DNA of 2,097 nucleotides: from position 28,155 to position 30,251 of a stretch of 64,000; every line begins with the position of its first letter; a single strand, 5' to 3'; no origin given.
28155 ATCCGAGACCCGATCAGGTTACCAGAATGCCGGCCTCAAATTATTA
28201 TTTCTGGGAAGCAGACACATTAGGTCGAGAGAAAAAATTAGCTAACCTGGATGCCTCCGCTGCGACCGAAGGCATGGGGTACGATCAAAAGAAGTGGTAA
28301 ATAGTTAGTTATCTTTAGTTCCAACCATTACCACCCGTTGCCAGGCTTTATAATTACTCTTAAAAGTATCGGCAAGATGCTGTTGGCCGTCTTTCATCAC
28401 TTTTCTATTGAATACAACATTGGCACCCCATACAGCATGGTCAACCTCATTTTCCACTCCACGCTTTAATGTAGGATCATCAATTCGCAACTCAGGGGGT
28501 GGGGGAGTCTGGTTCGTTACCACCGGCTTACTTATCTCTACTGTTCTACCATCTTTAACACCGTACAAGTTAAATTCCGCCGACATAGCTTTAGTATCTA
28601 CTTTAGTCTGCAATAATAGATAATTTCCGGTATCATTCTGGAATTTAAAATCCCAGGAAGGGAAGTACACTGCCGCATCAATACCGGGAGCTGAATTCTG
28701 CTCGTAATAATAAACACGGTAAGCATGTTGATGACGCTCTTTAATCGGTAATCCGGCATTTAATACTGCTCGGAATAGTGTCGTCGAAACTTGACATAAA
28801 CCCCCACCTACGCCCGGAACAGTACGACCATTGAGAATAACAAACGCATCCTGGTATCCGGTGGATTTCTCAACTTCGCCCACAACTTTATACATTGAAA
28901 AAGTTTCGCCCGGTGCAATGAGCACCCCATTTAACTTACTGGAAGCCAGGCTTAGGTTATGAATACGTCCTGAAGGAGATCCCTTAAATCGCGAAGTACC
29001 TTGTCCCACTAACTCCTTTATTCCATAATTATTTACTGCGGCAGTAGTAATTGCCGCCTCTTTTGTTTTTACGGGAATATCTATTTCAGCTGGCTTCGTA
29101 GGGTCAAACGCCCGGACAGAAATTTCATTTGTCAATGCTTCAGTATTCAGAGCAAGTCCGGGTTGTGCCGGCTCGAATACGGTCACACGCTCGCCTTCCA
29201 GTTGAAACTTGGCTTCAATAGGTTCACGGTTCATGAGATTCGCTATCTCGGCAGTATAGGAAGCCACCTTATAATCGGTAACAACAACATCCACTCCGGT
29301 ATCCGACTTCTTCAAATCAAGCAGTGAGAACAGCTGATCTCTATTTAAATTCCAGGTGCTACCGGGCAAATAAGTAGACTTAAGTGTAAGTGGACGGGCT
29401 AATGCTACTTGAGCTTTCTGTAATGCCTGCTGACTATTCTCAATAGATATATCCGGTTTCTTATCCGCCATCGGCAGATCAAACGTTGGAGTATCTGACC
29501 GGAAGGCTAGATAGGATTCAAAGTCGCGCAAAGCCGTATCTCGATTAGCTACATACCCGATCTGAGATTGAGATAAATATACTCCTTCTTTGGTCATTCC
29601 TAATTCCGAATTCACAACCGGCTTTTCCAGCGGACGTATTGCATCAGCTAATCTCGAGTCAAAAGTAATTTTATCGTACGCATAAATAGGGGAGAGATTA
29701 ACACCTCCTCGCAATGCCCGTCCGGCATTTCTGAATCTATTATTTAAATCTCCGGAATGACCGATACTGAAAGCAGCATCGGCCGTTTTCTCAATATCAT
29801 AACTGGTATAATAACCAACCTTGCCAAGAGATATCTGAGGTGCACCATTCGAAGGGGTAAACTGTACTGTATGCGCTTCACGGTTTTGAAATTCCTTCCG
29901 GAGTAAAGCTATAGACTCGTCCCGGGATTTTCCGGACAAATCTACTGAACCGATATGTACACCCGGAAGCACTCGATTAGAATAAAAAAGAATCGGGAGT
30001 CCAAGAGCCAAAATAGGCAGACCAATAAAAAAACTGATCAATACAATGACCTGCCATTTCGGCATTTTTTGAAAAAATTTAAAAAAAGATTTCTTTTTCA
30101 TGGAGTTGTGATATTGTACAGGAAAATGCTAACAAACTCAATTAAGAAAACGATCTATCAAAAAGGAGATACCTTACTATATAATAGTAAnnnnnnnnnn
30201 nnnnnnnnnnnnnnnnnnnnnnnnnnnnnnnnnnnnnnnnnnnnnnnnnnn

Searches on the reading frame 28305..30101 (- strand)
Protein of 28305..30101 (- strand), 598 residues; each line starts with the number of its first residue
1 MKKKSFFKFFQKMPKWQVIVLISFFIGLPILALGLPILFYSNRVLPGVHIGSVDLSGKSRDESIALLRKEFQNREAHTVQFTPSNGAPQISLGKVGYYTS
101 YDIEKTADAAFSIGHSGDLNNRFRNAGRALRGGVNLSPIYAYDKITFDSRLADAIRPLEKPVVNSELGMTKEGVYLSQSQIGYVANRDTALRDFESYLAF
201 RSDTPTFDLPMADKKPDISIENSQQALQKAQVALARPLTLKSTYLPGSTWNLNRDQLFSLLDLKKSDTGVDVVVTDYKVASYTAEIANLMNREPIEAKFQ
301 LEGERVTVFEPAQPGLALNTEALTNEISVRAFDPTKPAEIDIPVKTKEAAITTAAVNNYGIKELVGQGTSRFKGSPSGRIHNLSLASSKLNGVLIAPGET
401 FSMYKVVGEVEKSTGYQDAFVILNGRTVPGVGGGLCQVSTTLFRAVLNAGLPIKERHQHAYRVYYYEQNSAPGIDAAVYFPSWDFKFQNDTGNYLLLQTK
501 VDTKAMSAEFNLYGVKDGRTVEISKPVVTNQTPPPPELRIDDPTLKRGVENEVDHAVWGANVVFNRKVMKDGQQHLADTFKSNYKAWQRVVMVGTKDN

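Call 27: search_protein_families(library=pfam, proteins=[window:28305-30101:-], max_evalue=0.01)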
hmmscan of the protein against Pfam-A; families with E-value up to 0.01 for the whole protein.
window:28305-30101:- (598 aa): 3 families
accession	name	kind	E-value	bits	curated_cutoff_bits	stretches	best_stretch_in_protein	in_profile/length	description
PF04294.18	VanW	-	4.9e-43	146.2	27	1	379-509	2-128/130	VanW like protein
PF12229.13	PG_binding_4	-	7.3e-14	52.4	22.1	2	272-328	50-105/117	Putative peptidoglycan binding domain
PF07501.17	G5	-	0.00034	21.2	23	1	527-596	4-75/75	G5 domain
